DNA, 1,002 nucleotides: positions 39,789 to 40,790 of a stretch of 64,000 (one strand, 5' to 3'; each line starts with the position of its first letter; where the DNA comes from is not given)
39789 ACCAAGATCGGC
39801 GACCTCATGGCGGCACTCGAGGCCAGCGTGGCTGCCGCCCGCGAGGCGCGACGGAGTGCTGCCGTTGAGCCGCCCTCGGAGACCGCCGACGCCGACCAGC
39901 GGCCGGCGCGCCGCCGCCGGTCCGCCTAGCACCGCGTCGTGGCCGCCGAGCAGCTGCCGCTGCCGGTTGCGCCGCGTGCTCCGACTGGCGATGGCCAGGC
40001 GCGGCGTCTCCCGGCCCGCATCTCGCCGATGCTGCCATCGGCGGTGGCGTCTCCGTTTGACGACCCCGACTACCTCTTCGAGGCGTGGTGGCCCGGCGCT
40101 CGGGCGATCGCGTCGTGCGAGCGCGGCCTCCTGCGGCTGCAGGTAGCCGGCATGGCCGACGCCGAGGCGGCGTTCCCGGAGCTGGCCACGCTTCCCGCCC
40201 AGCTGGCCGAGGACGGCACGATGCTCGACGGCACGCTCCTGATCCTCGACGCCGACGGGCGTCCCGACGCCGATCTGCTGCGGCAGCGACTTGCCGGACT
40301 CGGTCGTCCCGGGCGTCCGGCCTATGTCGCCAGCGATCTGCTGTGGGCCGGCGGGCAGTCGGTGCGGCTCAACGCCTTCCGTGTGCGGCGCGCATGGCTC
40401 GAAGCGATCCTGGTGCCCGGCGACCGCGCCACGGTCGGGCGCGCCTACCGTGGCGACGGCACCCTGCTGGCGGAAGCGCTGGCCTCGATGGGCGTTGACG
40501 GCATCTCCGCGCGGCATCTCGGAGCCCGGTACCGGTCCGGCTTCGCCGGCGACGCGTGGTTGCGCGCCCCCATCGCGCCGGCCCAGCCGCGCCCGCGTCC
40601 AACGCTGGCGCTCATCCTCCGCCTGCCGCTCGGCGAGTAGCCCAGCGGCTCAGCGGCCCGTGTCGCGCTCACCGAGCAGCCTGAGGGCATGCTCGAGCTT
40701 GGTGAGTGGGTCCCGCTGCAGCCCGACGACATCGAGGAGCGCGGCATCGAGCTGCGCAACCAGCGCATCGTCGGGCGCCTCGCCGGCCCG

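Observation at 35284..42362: Atypical end-joining neighbourhood: LigB-type ligase, Ku, pseudo-LIG, CYTH and WYL regulator, with no LigD POL or PE domains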

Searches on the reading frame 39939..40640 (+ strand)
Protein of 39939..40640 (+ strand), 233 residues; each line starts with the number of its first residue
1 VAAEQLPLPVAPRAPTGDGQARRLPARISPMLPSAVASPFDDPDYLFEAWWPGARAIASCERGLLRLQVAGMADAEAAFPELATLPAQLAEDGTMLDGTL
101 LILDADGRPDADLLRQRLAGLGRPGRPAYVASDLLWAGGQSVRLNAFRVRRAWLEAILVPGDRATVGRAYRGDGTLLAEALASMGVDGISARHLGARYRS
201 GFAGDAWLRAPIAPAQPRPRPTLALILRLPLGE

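Call 3: search_protein_families(library=pfam, proteins=[window:39939-40640:+], max_evalue=0.01)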
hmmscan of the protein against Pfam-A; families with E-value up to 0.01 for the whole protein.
window:39939-40640:+ (233 aa): 1 family
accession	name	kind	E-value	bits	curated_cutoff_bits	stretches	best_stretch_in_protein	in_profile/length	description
PF01068.26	DNA_ligase_A_M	-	0.0026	17.9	26.2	1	42-208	19-201/204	ATP dependent DNA ligase domain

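Call 4: search_protein_families(library=ncbifam, proteins=[window:39939-40640:+], max_evalue=0.01)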
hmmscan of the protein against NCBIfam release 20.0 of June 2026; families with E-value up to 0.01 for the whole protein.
window:39939-40640:+ (233 aa): 9 families
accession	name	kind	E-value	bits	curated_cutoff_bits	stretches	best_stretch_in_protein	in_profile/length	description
NF007210.0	PRK09632.1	equivalog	1.6e-25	89.6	989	1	20-210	470-657/781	ATP-dependent DNA ligase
TIGR02779.1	NHEJ_ligase_lig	equivalog_domain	1.2e-19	70.7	227.75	1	31-209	2-182/302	non-homologous end-joining DNA ligase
NF005796.0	PRK07636.1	subfamily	1.4e-19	70.3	337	1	28-209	3-183/275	ATP-dependent DNA ligase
NF004628.0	PRK05972.1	subfamily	8.7e-16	57.2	895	1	19-210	235-426/870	ATP-dependent DNA ligase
TIGR02776.1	NHEJ_ligase_prk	equivalog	1.9e-13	50.1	373.2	1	44-210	6-175/587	DNA ligase D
NF006078.0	PRK08224.1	equivalog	3.7e-10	39.3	296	1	26-201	7-190/350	ATP-dependent DNA ligase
TIGR04120.1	DNA_lig_bact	equivalog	1.2e-07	31.1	400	1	30-162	204-342/526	cisplatin damage response ATP-dependent DNA ligase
NF006701.0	PRK09247.1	equivalog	1.3e-07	31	543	1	34-159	216-348/540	ATP-dependent DNA ligase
NF002868.0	PRK03180.1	equivalog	6e-06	25.2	641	1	65-209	226-378/509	ATP-dependent DNA ligase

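Call 6: find_homologous_proteins(query=window:39939-40640:+, max_evalue=0.001)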
Query window:39939-40640:+ (233 aa): 709 proteins with E <= 0.001 among 6480 candidates; the best 120 are listed.
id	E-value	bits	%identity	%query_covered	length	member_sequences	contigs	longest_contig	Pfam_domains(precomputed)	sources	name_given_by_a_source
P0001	4.5e-130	451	91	100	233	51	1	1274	-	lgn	-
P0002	1.3e-116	406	85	100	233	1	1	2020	-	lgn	-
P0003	3.9e-111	389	89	87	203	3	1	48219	-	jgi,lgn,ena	-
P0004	3.5e-104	366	85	87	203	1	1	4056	-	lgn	-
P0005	2.0e-99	350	73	100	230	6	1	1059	-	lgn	-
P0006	4.9e-98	346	74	98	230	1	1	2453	-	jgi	jgi:bifunctional non-homologous end joining protein LigD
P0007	2.2e-97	344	73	99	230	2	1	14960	PF01068.27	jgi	jgi:bifunctional non-homologous end joining protein LigD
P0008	1.1e-96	341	73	100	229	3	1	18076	-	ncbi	ncbi:MAG TPA: hypothetical protein VH859_03665 [Candidatus Limnocylindria bacterium]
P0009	1.5e-96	341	71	100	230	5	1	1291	-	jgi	-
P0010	2.9e-96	340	71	99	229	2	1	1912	-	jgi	-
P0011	3.1e-96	340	72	100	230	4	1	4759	PF01068.27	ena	-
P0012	3.1e-96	340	72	99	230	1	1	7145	-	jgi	jgi:ATP-dependent DNA ligase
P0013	6.1e-96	339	73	100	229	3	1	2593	-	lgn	-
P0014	1.7e-95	337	71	99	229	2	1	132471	PF01068.27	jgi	jgi:bifunctional non-homologous end joining protein LigD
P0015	4.8e-95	336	71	99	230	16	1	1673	-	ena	-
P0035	8.1e-91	322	71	99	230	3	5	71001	PF01068.27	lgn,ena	-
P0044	2.7e-90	320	65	94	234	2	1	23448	-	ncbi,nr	ncbi:MAG TPA: hypothetical protein VFP83_05460 [Candidatus Limnocylindria bacterium]|nr:hypothetical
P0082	1.7e-88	314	69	99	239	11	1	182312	-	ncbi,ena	-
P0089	2.7e-88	314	74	87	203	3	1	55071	-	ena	-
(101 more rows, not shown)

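Call 8: find_encoding_contigs(protein=P0082, flank=10000, max_places=2)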
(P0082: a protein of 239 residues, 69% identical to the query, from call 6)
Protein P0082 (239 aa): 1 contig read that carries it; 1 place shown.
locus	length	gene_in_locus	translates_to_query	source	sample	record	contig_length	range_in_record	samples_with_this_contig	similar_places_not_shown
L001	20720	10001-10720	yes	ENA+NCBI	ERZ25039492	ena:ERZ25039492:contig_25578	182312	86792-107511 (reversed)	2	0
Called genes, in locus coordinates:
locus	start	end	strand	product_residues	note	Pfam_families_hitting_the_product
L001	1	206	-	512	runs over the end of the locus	-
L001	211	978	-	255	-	PF00483:NTP_transferase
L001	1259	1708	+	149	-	-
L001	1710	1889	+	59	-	-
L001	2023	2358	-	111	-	-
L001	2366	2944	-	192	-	PF00174:Oxidored_molyb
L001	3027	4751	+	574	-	PF04675:DNA_ligase_A_N, PF01068:DNA_ligase_A_M, PF04679:DNA_ligase_A_C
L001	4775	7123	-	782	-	PF01636:APH, PF00202:Aminotran_3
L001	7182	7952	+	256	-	PF01209:Ubie_methyltran (weak), PF05175:MTS (weak), PF13489:Methyltransf_23, PF13847:Methyltransf_31, PF08241:Methyltransf_11, PF08242:Methyltransf_12, PF13649:Methyltransf_25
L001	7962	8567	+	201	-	PF20660:DUF6812 (faint)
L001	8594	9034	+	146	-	PF02566:OsmC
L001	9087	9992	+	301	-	PF02735:Ku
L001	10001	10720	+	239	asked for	-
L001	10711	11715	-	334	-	PF13280:WYL, PF25583:WCX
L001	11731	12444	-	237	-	-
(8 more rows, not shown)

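Call 9: find_encoding_contigs(protein=P0014, flank=10000, max_places=2)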
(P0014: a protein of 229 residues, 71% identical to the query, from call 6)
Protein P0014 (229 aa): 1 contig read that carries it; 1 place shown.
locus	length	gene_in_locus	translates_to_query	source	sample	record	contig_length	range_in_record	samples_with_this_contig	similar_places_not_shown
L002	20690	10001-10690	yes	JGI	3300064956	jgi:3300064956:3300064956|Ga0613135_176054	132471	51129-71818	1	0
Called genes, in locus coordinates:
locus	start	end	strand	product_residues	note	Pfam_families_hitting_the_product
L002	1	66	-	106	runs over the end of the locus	PF00085:Thioredoxin, PF14595:Thioredoxin_9 (weak), PF13098:Thioredoxin_2, PF13905:Thioredoxin_8 (faint)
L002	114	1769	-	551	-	-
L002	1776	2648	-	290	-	PF00483:NTP_transferase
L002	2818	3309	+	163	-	-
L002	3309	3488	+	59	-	PF24441:DUF7560 (faint)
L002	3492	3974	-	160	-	PF01243:PNPOx_N (weak)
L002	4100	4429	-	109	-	-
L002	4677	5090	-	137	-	-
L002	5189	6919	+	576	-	PF04675:DNA_ligase_A_N, PF01068:DNA_ligase_A_M, PF04679:DNA_ligase_A_C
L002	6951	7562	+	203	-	PF20660:DUF6812 (faint)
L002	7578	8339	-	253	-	-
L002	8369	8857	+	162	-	PF02566:OsmC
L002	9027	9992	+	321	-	PF02735:Ku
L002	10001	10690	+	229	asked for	PF01068:DNA_ligase_A_M (weak)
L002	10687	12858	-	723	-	PF04932:Wzy_C, PF07719:TPR_2 (faint), PF13428:TPR_14 (faint)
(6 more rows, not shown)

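Call 13: search_solved_structures(query=A1, max_evalue=0.01, show_alignments=2)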
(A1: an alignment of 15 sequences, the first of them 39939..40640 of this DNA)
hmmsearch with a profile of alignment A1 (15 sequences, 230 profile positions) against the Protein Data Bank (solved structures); distinct sequences matched with E-value up to 0.01: 8.
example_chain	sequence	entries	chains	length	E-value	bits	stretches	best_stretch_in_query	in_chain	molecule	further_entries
6nhx_A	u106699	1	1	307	1e-19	74.1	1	25-206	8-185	ATP-dependent DNA ligase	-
6nhz_A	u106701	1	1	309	1.1e-19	74.1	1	25-206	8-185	ATP-dependent DNA ligase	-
1vs0_A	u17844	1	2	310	1.5e-19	73.5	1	25-206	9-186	Putative DNA ligase-like protein Rv0938/MT0965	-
2cfm_A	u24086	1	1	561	8.8e-10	41.6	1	20-207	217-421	THERMOSTABLE DNA LIGASE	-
9df9_A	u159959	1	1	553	1.7e-09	40.7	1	23-207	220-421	DNA ligase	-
9dfa_A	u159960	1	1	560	9.2e-09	38.3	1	23-207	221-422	DNA ligase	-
3rr5_A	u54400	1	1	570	3.1e-08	36.5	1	41-207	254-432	DNA ligase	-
4eq5_A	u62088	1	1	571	7.4e-08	35.3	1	43-207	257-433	DNA ligase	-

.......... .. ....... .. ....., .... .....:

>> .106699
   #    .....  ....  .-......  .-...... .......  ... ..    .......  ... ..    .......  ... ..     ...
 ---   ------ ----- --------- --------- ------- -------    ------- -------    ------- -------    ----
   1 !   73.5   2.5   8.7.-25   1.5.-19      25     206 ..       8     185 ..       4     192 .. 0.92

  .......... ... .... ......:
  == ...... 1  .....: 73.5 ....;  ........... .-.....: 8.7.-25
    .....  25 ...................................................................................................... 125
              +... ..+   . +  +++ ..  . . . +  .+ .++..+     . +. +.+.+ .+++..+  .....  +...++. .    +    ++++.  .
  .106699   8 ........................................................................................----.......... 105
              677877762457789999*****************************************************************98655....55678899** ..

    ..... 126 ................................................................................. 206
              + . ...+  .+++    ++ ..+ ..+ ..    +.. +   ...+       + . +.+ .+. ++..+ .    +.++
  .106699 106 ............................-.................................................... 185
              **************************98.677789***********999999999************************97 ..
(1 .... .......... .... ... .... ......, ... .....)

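Call 17: find_encoding_contigs(protein=P0035, flank=10000, max_places=2)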
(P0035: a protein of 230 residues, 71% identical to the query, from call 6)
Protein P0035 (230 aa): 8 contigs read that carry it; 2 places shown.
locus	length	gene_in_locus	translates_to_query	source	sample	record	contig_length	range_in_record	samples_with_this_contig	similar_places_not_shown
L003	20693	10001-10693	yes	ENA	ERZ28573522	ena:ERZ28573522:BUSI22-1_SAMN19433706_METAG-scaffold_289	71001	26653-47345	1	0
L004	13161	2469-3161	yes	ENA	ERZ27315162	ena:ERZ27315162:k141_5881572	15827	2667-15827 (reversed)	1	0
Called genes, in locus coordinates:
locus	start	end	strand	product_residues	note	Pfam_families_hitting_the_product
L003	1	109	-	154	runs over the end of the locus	-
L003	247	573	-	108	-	PF00085:Thioredoxin, PF14595:Thioredoxin_9, PF13098:Thioredoxin_2, PF13905:Thioredoxin_8 (faint)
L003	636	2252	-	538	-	PF00069:Pkinase, PF03109:ABC1 (faint), PF07714:PK_Tyr_Ser-Thr, PF03793:PASTA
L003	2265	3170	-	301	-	PF00483:NTP_transferase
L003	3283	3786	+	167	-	-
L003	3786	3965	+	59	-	-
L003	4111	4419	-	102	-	-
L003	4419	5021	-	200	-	PF00174:Oxidored_molyb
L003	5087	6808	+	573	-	PF04675:DNA_ligase_A_N, PF01068:DNA_ligase_A_M, PF04679:DNA_ligase_A_C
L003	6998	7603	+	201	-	PF20660:DUF6812 (weak)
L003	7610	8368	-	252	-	-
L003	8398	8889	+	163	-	PF02566:OsmC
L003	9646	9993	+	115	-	-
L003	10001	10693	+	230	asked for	PF01068:DNA_ligase_A_M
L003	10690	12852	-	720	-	PF04932:Wzy_C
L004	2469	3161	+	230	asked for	PF01068:DNA_ligase_A_M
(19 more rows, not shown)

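Call 18: find_encoding_contigs(protein=P0089, flank=10000, max_places=2)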
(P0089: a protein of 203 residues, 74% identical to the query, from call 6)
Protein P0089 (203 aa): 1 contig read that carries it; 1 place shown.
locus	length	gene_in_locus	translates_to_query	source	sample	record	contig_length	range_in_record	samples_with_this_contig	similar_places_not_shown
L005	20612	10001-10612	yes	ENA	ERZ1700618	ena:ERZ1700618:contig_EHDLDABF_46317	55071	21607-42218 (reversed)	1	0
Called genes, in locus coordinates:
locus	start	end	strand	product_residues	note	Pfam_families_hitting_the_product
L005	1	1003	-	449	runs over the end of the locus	PF08245:Mur_ligase_M (weak), PF02875:Mur_ligase_C, PF27239:FOL3_C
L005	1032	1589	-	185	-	-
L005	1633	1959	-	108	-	PF00085:Thioredoxin, PF14595:Thioredoxin_9, PF13098:Thioredoxin_2, PF13905:Thioredoxin_8 (faint)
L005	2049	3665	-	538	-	-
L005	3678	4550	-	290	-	PF00483:NTP_transferase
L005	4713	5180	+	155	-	-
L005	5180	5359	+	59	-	PF26788:DUF8260 (faint)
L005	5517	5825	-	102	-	-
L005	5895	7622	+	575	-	PF04675:DNA_ligase_A_N, PF01068:DNA_ligase_A_M, PF04679:DNA_ligase_A_C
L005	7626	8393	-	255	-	-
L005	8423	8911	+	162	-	PF02566:OsmC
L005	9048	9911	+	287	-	PF02735:Ku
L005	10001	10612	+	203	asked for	-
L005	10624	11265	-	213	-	PF01928:CYTH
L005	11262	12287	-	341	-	PF08279:HTH_11 (weak), PF13280:WYL, PF25583:WCX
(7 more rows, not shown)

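Call 19: find_encoding_contigs(protein=P0044, flank=10000, max_places=2)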
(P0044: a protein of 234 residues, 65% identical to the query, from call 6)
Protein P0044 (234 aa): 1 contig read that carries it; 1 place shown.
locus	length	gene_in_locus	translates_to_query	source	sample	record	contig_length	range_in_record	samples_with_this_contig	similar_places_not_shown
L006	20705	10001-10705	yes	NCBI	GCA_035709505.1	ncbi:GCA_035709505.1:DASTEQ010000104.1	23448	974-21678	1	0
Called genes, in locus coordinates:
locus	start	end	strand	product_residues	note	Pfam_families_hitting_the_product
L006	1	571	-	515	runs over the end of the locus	PF00069:Pkinase, PF01636:APH (faint), PF07714:PK_Tyr_Ser-Thr, PF03109:ABC1 (weak), PF03793:PASTA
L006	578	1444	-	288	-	PF00483:NTP_transferase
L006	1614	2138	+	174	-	-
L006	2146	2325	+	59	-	-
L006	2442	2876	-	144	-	-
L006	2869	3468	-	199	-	PF00174:Oxidored_molyb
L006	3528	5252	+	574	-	PF04675:DNA_ligase_A_N, PF01068:DNA_ligase_A_M, PF04679:DNA_ligase_A_C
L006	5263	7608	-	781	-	PF01636:APH, PF00202:Aminotran_3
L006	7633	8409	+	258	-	PF01209:Ubie_methyltran, PF05175:MTS (weak), PF13489:Methyltransf_23, PF13847:Methyltransf_31, PF08241:Methyltransf_11, PF08242:Methyltransf_12, PF13649:Methyltransf_25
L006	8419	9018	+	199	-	PF20660:DUF6812 (weak)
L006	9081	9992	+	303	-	PF02735:Ku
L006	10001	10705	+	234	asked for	-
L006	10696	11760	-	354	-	PF13280:WYL, PF25583:WCX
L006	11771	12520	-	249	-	-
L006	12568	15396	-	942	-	PF12728:HTH_17, PF13411:MerR_1, PF01590:GAF, PF13185:GAF_2, PF13492:GAF_3, PF01590:GAF, PF13185:GAF_2, PF01590:GAF, +2 more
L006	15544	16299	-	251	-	-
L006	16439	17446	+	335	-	-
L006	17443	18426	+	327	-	PF01551:Peptidase_M23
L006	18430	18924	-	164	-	PF04073:tRNA_edit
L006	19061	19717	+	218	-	PF04263:TPK_catalytic, PF04265:TPK_B1_binding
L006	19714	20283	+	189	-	PF09819:ABC_cobalt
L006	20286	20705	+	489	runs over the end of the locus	PF13481:AAA_25 (faint), PF00005:ABC_tran, PF01078:Mg_chelatase (faint), PF02463:SMC_N (faint), PF13191:AAA_16 (faint), PF13555:AAA_29 (faint), PF13304:AAA_21 (weak), PF00005:ABC_tran, +3 more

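Call 20: search_protein_representatives(alignment_id=A1)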
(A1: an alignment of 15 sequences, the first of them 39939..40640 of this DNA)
Query: 15 sequences, 230 profile positions. Proteins with E-value up to 0.001 (for the whole library): 7942; up to 1e-10: 2091; up to 1e-30: 35. The best 150 are listed.
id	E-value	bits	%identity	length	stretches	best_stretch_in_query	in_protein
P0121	9.9e-100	349.0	-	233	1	3-230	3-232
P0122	1.6e-60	220.7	-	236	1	16-228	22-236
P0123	1.4e-58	214.4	-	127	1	1-127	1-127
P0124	2.5e-58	213.6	-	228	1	5-228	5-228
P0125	4.0e-57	209.6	-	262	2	15-122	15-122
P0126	1.1e-54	201.7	-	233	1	4-229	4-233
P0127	1.7e-52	194.5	-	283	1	35-229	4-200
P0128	1.5e-50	188.1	-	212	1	28-180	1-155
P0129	3.7e-50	186.9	-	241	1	19-229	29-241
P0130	6.6e-50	186.0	-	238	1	4-229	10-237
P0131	1.6e-48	181.5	-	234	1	28-205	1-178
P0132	3.2e-47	177.3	-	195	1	50-229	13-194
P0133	5.3e-46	173.2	-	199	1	3-160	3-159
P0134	9.9e-45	169.1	-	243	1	78-177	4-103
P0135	1.6e-43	165.2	-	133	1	99-229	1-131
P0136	8.4e-43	162.8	-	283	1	29-229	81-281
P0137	1.6e-40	155.3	-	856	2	7-213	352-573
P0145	1.8e-36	142.0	-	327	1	19-212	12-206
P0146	6.2e-33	130.5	-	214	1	18-207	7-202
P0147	8.7e-33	130.0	-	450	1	11-218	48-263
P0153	2.5e-31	125.2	-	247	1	16-229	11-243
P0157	5.7e-30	120.8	-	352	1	21-210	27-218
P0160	1.1e-29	119.8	-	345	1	19-211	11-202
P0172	1.7e-27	112.7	-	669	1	16-213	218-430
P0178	6.8e-27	110.7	-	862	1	14-207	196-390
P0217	2.5e-24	102.3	-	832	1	14-207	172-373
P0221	4.2e-24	101.6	-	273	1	14-211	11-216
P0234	1.3e-23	100.0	-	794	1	24-207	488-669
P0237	1.5e-23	99.8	-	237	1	30-219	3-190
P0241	2.2e-23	99.3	-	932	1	18-213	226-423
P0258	8.8e-23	97.3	-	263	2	75-230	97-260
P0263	1.4e-22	96.6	-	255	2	21-210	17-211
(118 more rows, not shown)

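Call 21: predict_structure(alignment_id=A1)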
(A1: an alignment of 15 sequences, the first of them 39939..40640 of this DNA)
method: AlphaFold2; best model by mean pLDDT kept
length: 233 residues; sequences in the alignment: 15
mean_pLDDT: 38.5   pTM: 0.31
mean pLDDT of the five models: 38.5, 36.6, 36.1, 34.3, 33.0
residues with pLDDT >= 90: 0; 70-90: 0; 50-70: 18; < 50: 215
segments of 3 or more residues with pLDDT < 50: 1-9, 11-109, 116-118, 120-149, 156-175, 186-233
pLDDT, mean of each block of 10 residues (from residue 1): 41 42 32 32 30 31 35 37 41 32 42 49 37 37 40 48 41 49 50 41 43 31 24 37
secondary structure, 60 per line:
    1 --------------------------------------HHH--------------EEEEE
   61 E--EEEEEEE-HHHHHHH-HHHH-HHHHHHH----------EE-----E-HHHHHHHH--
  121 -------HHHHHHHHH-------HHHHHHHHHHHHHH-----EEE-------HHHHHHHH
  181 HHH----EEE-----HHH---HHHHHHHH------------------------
elements in order: E56-61 E64-70 H72-78 H80-83 H85-91 H111-118 H128-136 H144-157 E163-165 H173-183 E188-190 H202-209

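Call 24: search_protein_families(library=pfam, proteins=[P0137, P0178, P0241, P0217, P0234, P0153, P0258, P0122, P0127, P0136], max_evalue=0.001)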
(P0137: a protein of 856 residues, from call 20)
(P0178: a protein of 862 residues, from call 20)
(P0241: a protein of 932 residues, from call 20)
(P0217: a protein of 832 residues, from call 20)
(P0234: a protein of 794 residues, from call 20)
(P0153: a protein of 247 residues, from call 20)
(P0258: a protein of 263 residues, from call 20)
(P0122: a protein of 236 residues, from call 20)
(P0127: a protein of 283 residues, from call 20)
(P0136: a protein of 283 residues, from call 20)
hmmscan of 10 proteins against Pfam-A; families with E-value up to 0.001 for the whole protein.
P0137 (856 aa): 3 families
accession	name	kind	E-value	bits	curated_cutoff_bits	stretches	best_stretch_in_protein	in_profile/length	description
PF13298.12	LigD_N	-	6.7e-39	132.8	31.1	1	174-281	1-107/107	DNA Ligase D 3'-phosphoesterase domain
PF01068.26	DNA_ligase_A_M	-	1.9e-30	106.5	26.2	1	372-568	1-204/204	ATP dependent DNA ligase domain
PF04679.21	DNA_ligase_A_C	-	2.8e-06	28.1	27.5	1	588-625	3-40/94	ATP dependent DNA ligase C terminal region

P0178 (862 aa): 5 families
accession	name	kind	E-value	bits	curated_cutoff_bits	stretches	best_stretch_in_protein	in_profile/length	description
PF21686.3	LigD_Prim-Pol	-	2.5e-75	253.8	27.4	1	565-851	1-254/254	LigD, primase-polymerase domain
PF13298.12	LigD_N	-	5.5e-40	136.3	31.1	1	36-159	1-107/107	DNA Ligase D 3'-phosphoesterase domain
PF01068.26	DNA_ligase_A_M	-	7.8e-35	120.8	26.2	1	209-390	1-203/204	ATP dependent DNA ligase domain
PF04679.21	DNA_ligase_A_C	-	3.4e-20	72.7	27.5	1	411-498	2-90/94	ATP dependent DNA ligase C terminal region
PF01331.24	mRNA_cap_enzyme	-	0.00045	20.6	29.6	0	228-335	22-118/194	mRNA capping enzyme, catalytic domain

P0241 (932 aa): 5 families
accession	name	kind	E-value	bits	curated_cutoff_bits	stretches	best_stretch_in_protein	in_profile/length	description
PF21686.3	LigD_Prim-Pol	-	6.7e-75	252.4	27.4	1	652-918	1-254/254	LigD, primase-polymerase domain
PF13298.12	LigD_N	-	3.1e-41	140.3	31.1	1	38-156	1-107/107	DNA Ligase D 3'-phosphoesterase domain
PF01068.26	DNA_ligase_A_M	-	3.4e-37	128.6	26.2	1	235-418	1-204/204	ATP dependent DNA ligase domain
PF04679.21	DNA_ligase_A_C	-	2.5e-18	66.7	27.5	1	438-528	3-90/94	ATP dependent DNA ligase C terminal region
PF09414.15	RNA_ligase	-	0.00044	20.9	27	1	249-418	2-171/171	RNA ligase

P0217 (832 aa): 4 families
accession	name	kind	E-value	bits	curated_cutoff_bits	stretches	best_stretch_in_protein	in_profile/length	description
PF21686.3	LigD_Prim-Pol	-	9.1e-85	284.7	27.4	1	561-819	2-254/254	LigD, primase-polymerase domain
PF13298.12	LigD_N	-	1.1e-36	125.6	31.1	1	54-154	1-107/107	DNA Ligase D 3'-phosphoesterase domain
PF01068.26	DNA_ligase_A_M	-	3.5e-35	122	26.2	1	198-374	20-204/204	ATP dependent DNA ligase domain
PF04679.21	DNA_ligase_A_C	-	5.1e-28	97.8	27.5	1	393-486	1-94/94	ATP dependent DNA ligase C terminal region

P0234 (794 aa): 4 families
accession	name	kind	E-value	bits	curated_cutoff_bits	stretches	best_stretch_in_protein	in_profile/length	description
PF21686.3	LigD_Prim-Pol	-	1.7e-82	277.2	27.4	1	31-294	1-254/254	LigD, primase-polymerase domain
PF13298.12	LigD_N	-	7.6e-38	129.4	31.1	1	359-459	1-107/107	DNA Ligase D 3'-phosphoesterase domain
PF01068.26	DNA_ligase_A_M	-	1.4e-29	103.7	26.2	1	504-670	19-204/204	ATP dependent DNA ligase domain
PF04679.21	DNA_ligase_A_C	-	1.5e-27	96.2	27.5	1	691-785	3-94/94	ATP dependent DNA ligase C terminal region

P0153 (247 aa): 1 family
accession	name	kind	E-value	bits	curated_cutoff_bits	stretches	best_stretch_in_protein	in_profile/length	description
PF01068.26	DNA_ligase_A_M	-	2.8e-15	57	26.2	1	22-206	1-200/204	ATP dependent DNA ligase domain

P0258 (263 aa): 1 family
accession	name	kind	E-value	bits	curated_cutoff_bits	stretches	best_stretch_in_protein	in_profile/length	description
PF01068.26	DNA_ligase_A_M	-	1.9e-11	44.5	26.2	1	97-225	55-200/204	ATP dependent DNA ligase domain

P0122 (236 aa): 1 family
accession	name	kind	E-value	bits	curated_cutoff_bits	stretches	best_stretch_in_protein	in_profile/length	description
PF01068.26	DNA_ligase_A_M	-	0.00021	21.5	26.2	1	46-183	20-168/204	ATP dependent DNA ligase domain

P0127 (283 aa): 0 families

P0136 (283 aa): 0 families
